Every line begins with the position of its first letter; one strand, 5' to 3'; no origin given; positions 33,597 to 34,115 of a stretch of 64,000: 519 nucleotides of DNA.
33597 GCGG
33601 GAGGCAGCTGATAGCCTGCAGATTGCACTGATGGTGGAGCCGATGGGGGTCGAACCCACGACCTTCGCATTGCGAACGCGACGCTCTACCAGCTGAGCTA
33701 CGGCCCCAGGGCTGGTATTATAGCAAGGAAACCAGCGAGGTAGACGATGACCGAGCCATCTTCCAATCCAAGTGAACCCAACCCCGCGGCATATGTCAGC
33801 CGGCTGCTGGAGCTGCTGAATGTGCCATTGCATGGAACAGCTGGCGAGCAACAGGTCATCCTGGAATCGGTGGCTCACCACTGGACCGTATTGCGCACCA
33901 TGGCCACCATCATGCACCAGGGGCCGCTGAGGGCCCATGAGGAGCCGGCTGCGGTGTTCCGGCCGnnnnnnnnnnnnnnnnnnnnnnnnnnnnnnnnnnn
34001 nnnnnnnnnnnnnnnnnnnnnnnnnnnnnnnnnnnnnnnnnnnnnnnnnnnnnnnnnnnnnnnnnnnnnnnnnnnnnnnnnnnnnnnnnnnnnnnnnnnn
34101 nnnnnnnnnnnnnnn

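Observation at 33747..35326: Small ORF coupled by GTGA overlap to an amidase-signature enzyme: possible AtzG/GatC-like accessory subunit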

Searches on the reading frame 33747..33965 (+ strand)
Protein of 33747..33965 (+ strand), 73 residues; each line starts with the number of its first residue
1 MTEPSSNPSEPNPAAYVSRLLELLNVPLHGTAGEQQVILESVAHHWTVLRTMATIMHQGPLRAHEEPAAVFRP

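Call 6: search_protein_families(library=pfam, proteins=[window:33747-33965:+], max_evalue=10)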
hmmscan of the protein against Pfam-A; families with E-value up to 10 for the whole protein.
window:33747-33965:+ (73 aa): 1 family
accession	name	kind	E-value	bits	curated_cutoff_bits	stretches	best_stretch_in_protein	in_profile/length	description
PF13318.11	AtzG-like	-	9.5e-05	23.1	24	1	39-71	18-50/50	1-carboxybiuret hydrolase subunit AtzG-like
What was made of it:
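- On AtzG-like / DUF4089 / HpxX (Pfam PF13318): PF13318 scores 23.1 bits against a gathering score of 24, E 9.5e-5, and is the only Pfam family hit (call 6).
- Checked: Pfam AtzG-like, E 9.5e-5 (call 6).
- Pfam AtzG-like is the only family hit (call 6).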

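Call 7: search_protein_families(library=ncbifam, proteins=[window:33747-33965:+], max_evalue=10)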
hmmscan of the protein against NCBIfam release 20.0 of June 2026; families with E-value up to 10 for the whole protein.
window:33747-33965:+ (73 aa): 0 families
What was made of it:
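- On AtzG-like / DUF4089 / HpxX (Pfam PF13318): NCBIfam: no hit (call 7).
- Checked: It carries no Pfam domain there, and NCBIfam has no match for it (call 7), so its function would go unnamed.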

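Call 12: search_solved_structures(query=window:33747-33965:+, max_evalue=10, show_alignments=3)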
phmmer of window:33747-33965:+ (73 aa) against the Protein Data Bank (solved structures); distinct sequences matched with E-value up to 10: 0.
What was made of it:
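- NCBIfam has no hit (call 7), and phmmer against PDB does not find AtzG (call 12).
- Tried and rejected: phmmer of the 73-aa protein against PDB: no hit, so single-sequence search cannot see AtzG (call 12).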

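Call 13: find_homologous_proteins(query=window:33747-33965:+, max_evalue=0.01)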
Query window:33747-33965:+ (73 aa): 2 proteins with E <= 0.01 among 2 candidates.
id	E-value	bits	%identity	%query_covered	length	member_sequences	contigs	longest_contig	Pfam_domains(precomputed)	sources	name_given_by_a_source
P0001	3.7e-41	155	100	100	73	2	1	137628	-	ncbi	-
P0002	2.1e-26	109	75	100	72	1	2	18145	-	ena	-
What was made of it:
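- Checked: The gene was not missed by gene calling: the exact protein is in the protein collection from an NCBI source (P0001, call 13).
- Tried and rejected: Word-indexed search of 5.8 billion proteins: only the protein itself and one sister (call 13).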

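Call 15: find_encoding_contigs(protein=P0002, flank=8000, max_places=4)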
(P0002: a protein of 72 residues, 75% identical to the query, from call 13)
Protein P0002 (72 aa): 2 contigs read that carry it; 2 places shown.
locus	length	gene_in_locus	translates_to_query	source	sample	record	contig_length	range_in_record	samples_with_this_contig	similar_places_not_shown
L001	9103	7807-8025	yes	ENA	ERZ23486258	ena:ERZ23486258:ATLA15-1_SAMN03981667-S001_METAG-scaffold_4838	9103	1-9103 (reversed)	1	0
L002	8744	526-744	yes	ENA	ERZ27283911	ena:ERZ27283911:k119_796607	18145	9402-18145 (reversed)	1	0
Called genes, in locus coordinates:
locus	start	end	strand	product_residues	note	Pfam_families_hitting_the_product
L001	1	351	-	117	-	?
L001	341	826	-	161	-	PF00430:ATP-synt_B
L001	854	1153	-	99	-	PF00137:ATP-synt_C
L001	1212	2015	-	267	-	PF00119:ATP-synt_A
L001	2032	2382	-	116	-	-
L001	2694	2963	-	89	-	-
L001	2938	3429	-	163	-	PF13597:NRDD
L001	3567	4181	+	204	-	PF02798:GST_N, PF13417:GST_N_3, PF13409:GST_N_2, PF00043:GST_C, PF14497:GST_C_3 (faint), PF13410:GST_C_2 (weak)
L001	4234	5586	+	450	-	PF00149:Metallophos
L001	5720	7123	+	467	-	PF01266:DAO (faint), PF13450:NAD_binding_8 (weak), PF13454:NAD_binding_9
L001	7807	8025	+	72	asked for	-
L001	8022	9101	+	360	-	?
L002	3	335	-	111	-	?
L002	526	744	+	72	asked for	-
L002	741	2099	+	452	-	PF01425:Amidase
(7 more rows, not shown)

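Call 28: find_encoding_contigs(protein=P0001, flank=10000, max_places=4)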
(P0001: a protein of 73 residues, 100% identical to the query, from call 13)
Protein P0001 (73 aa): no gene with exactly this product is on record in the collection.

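Call 29: search_protein_representatives(alignment_id=A1)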
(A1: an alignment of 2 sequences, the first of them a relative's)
Query: 2 sequences, 73 profile positions. Proteins with E-value up to 0.001 (for the whole library): 1; up to 1e-10: 1; up to 1e-30: 1. The best 1 are listed.
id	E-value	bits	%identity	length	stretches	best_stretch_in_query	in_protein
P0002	8.1e-45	166.8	-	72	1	1-73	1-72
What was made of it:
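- A profile of the ORF and its sister finds nothing else at E <= 0.001 among 1.84 billion representatives (call 29).
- Tried and rejected: A 73-aa query cannot reach significance in a database of that size (call 29).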

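Call 35: find_encoding_contigs(protein=P0004, flank=3000, max_places=3)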
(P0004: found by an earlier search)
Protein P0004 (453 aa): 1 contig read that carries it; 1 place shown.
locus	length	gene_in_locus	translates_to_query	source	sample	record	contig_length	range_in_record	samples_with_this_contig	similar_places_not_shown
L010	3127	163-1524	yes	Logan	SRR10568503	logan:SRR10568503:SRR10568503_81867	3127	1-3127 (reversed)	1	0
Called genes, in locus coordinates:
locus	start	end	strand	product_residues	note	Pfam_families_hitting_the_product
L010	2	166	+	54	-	?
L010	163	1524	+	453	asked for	PF01425:Amidase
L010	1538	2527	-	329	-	PF01073:3Beta_HSD, PF01370:Epimerase, PF02719:Polysacc_synt_2, PF04321:RmlD_sub_bind, PF16363:GDP_Man_Dehyd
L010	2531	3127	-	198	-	?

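Call 46: search_solved_structures(query=A2, max_evalue=10, show_alignments=2)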
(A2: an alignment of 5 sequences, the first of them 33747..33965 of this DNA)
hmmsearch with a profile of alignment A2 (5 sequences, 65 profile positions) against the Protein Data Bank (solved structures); distinct sequences matched with E-value up to 10: 1.
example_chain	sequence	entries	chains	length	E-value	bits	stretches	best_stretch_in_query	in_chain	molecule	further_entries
6c62_C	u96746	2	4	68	1.2e-24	89.7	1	2-65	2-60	AtzG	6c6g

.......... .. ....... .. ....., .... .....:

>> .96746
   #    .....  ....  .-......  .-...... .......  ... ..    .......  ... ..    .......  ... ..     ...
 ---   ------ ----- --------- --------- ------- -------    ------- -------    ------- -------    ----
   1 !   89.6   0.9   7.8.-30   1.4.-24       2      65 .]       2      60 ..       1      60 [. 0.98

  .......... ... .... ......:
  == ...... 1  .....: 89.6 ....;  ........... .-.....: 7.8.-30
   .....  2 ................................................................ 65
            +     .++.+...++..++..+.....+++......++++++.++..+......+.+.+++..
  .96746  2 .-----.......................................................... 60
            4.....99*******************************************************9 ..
